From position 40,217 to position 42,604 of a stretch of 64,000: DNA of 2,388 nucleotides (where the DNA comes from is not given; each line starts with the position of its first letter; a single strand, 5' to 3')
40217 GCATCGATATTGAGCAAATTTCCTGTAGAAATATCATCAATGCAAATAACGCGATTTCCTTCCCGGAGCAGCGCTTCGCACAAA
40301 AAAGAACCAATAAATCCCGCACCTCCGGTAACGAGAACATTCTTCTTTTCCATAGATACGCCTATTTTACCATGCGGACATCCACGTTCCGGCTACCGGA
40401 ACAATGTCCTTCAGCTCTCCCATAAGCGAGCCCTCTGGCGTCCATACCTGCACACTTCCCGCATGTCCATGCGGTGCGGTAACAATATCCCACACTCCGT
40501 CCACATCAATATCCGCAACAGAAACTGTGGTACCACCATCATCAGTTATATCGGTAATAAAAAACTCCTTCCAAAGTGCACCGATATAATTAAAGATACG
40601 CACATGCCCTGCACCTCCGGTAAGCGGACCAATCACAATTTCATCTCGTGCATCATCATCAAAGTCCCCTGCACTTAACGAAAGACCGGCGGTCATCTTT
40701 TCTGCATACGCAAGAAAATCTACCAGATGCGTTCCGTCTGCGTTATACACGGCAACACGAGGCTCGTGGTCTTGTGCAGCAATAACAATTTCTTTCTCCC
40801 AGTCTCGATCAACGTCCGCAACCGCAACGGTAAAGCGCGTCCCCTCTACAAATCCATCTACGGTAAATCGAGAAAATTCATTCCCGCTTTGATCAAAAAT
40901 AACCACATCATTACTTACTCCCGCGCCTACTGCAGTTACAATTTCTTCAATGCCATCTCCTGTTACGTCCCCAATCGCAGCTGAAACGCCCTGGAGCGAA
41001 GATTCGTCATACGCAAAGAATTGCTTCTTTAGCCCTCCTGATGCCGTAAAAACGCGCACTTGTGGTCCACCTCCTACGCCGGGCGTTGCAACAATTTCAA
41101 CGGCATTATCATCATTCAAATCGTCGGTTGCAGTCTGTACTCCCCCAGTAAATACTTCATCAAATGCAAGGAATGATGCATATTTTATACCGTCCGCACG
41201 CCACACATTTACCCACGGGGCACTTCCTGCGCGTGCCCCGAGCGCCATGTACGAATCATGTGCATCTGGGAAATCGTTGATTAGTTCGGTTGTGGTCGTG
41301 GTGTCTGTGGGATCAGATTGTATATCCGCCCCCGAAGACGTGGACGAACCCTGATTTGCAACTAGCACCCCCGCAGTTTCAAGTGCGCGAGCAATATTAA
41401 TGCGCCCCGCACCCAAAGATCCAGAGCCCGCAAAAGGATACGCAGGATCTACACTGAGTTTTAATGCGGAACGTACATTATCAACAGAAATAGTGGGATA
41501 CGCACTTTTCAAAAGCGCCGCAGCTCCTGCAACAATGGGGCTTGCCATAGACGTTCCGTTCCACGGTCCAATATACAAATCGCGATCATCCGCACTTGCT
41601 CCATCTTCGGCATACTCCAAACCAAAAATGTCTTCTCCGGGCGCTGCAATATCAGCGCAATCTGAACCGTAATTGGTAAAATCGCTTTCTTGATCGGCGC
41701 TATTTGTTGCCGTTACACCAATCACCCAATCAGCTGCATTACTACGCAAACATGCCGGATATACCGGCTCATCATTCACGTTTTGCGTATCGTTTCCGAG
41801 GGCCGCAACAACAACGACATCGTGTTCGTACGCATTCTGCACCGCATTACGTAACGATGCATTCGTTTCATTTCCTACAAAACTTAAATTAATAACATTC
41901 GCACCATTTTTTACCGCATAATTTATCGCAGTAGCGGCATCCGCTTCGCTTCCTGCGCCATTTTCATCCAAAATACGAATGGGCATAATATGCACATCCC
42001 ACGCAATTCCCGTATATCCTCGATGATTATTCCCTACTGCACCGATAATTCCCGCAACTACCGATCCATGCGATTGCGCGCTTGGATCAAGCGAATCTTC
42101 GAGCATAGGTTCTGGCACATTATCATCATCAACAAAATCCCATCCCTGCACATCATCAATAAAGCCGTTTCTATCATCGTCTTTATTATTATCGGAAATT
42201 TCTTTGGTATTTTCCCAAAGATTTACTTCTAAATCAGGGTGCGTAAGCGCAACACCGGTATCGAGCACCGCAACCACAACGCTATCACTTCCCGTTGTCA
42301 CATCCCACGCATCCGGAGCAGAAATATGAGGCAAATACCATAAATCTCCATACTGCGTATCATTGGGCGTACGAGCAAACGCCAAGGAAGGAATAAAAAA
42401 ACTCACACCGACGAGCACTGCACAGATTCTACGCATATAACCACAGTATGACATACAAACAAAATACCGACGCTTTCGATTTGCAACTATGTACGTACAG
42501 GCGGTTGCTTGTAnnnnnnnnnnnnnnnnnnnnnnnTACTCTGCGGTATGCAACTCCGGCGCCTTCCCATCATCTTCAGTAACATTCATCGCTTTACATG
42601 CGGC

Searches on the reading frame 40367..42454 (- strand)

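Call 52: search_protein_families(library=pfam, proteins=[window:40367-42454:-], max_evalue=0.001)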
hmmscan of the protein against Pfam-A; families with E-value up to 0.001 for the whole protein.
window:40367-42454:- (695 aa): 3 families
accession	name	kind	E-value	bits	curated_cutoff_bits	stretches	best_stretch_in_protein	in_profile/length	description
PF00082.27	Peptidase_S8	-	2.5e-51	175.2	21.8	1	57-335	2-273/288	Subtilase family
PF13517.12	FG-GAP_3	-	1.9e-10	41.6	26.9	2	547-608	1-61/61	FG-GAP-like repeat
PF01839.29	FG-GAP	-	2.6e-05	24.5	22.1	0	489-512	2-25/37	FG-GAP repeat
